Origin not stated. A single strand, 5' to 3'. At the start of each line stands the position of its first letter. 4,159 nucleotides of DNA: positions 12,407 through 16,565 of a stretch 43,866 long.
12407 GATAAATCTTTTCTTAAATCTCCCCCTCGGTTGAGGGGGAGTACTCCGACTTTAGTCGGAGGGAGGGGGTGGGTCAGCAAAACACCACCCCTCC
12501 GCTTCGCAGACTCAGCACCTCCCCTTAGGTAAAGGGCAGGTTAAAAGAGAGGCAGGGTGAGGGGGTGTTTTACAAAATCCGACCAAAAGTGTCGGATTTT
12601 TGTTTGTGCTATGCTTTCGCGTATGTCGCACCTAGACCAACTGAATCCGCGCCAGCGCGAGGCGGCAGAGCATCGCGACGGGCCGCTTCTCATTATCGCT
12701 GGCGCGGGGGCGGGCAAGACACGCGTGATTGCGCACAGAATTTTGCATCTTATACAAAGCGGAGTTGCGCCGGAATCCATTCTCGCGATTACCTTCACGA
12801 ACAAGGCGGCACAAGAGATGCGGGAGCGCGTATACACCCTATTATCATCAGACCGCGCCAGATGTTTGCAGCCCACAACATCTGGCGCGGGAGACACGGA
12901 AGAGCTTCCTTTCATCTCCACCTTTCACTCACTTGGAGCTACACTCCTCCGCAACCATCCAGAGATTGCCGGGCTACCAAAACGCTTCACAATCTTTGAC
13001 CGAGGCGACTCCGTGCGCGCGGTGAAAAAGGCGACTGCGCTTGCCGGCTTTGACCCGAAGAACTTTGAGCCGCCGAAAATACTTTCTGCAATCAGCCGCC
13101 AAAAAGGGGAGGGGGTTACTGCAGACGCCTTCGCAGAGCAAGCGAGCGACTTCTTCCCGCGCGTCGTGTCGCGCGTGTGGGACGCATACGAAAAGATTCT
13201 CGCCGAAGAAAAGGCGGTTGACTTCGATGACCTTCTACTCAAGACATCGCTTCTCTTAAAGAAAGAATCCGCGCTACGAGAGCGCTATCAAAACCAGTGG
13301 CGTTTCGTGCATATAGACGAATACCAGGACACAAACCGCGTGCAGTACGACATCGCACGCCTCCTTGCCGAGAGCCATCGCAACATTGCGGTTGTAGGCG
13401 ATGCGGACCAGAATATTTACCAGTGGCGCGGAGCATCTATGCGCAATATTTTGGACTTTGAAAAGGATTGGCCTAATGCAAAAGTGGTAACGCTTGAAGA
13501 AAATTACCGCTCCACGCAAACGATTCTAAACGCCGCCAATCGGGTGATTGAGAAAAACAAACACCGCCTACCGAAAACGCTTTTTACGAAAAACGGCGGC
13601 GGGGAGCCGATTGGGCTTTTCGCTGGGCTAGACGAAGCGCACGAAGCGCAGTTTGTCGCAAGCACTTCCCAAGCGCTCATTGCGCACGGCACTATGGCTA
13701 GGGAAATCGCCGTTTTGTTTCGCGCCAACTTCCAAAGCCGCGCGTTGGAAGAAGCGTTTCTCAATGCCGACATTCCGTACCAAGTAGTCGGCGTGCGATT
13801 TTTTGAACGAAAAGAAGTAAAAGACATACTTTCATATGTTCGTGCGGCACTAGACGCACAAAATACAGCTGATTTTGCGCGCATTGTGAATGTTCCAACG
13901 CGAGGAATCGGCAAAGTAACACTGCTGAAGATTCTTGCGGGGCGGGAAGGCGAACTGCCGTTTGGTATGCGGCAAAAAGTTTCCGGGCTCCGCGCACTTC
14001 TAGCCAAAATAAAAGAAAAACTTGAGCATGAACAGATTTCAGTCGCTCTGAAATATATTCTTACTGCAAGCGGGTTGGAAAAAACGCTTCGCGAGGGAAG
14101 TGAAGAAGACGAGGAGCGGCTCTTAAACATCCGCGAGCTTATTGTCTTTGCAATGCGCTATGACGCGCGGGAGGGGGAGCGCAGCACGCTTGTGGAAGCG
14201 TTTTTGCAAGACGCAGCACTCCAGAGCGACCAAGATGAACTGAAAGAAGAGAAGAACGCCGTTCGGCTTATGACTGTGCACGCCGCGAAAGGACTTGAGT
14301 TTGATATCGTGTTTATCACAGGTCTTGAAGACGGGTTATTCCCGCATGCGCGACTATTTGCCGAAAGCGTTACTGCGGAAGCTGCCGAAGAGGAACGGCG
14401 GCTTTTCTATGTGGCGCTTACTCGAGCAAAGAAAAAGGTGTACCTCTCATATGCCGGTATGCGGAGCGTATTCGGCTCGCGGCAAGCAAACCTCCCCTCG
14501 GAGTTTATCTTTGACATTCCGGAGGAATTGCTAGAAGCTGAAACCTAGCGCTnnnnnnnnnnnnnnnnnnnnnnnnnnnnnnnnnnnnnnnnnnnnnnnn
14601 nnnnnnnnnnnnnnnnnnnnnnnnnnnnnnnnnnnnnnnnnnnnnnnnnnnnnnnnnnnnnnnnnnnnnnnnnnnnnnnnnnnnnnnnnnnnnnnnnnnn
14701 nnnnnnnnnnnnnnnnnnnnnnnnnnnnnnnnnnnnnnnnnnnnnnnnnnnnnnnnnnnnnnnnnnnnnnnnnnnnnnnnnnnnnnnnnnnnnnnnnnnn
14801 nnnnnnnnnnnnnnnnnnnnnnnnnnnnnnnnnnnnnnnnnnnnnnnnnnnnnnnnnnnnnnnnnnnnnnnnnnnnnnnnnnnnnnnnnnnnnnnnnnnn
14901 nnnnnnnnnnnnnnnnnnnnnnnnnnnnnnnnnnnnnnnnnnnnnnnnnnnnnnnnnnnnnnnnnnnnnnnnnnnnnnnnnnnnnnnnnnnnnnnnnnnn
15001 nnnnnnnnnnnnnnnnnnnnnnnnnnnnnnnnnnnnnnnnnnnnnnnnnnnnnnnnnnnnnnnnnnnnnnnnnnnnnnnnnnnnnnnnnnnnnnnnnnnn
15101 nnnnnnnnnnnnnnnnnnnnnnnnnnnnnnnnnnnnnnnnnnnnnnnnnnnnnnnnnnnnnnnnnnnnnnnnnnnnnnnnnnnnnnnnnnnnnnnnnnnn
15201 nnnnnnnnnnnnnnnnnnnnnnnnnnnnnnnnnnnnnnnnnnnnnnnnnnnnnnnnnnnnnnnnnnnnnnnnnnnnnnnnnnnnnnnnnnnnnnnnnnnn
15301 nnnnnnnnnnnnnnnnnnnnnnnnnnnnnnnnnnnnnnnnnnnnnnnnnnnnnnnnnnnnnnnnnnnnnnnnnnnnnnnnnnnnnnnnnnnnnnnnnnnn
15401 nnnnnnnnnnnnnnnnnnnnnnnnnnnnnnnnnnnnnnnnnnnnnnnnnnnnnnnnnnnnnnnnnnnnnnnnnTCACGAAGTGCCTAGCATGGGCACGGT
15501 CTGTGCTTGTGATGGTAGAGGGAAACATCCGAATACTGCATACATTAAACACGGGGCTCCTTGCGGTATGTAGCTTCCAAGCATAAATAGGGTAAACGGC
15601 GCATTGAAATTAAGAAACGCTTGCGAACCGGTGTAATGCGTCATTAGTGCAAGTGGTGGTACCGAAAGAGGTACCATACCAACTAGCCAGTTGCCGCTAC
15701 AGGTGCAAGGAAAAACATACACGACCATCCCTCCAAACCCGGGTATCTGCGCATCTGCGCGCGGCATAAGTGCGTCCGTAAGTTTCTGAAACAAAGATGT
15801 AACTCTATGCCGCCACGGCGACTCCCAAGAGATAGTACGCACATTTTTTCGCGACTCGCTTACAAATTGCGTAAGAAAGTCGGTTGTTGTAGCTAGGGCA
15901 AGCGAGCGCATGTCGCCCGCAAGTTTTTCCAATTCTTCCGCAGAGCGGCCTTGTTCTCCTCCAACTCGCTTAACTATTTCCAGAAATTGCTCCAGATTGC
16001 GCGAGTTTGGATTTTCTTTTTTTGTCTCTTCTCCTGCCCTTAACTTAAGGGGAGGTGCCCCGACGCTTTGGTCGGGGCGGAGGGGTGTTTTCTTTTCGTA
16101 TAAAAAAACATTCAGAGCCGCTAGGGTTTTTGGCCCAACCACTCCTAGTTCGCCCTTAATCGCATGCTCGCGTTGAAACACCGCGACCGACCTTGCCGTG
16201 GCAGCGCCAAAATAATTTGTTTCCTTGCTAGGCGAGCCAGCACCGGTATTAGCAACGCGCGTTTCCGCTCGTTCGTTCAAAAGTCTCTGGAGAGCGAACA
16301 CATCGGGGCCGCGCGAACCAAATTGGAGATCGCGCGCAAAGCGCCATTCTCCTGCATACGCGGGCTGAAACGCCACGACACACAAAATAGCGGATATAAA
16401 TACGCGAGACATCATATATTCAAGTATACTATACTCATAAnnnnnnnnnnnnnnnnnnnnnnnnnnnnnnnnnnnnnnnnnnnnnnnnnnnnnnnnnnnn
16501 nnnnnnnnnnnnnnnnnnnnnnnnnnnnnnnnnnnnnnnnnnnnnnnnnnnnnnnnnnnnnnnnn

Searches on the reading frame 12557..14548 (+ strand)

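Call 30: search_protein_families(library=pfam, proteins=[window:12557-14548:+])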
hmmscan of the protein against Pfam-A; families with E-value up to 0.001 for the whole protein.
window:12557-14548:+ (663 aa): 8 families
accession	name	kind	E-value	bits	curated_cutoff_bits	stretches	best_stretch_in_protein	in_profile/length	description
PF00580.27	UvrD-helicase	-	1.4e-80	271.3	23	1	29-305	1-270/271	UvrD/REP helicase N-terminal domain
PF13361.12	UvrD_C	-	7.7e-69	233.2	25.6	1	311-633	1-348/350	UvrD-like helicase C-terminal domain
PF13245.12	AAA_19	-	1.2e-22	81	25.1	1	33-289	1-132/134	AAA domain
PF13538.12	UvrD_C_2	-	6e-13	48.9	27.4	2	595-630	15-51/52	UvrD-like helicase C-terminal domain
PF01443.25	Viral_helicase1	-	6.5e-09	36.4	21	0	556-629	169-225/228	Viral superfamily 1 RNA helicase core domain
PF13604.12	AAA_30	-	6.4e-08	33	27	0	28-92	1-66/191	AAA domain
PF13087.12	AAA_12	-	2e-07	31.2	27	0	553-629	123-189/195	AAA domain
PF04851.21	ResIII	-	0.00071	20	22.5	0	35-104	17-84/164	Type III restriction enzyme, res subunit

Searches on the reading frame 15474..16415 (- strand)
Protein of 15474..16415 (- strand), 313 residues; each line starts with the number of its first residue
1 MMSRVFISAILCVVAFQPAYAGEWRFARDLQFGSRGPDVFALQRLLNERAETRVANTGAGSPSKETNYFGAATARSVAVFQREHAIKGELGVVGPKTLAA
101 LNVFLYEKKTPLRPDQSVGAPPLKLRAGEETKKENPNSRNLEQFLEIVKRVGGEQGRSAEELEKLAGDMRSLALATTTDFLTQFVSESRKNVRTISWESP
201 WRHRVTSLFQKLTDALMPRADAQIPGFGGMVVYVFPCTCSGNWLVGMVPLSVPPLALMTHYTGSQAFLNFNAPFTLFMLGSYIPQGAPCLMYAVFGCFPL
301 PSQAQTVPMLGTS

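Call 30: search_protein_families(library=pfam, proteins=[window:15474-16415:-])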
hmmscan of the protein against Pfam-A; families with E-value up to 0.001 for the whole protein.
window:15474-16415:- (313 aa): 1 family
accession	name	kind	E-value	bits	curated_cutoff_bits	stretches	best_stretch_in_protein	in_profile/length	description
PF01471.23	PG_binding_1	-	5.6e-07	30.1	23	1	35-101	1-57/57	Putative peptidoglycan binding domain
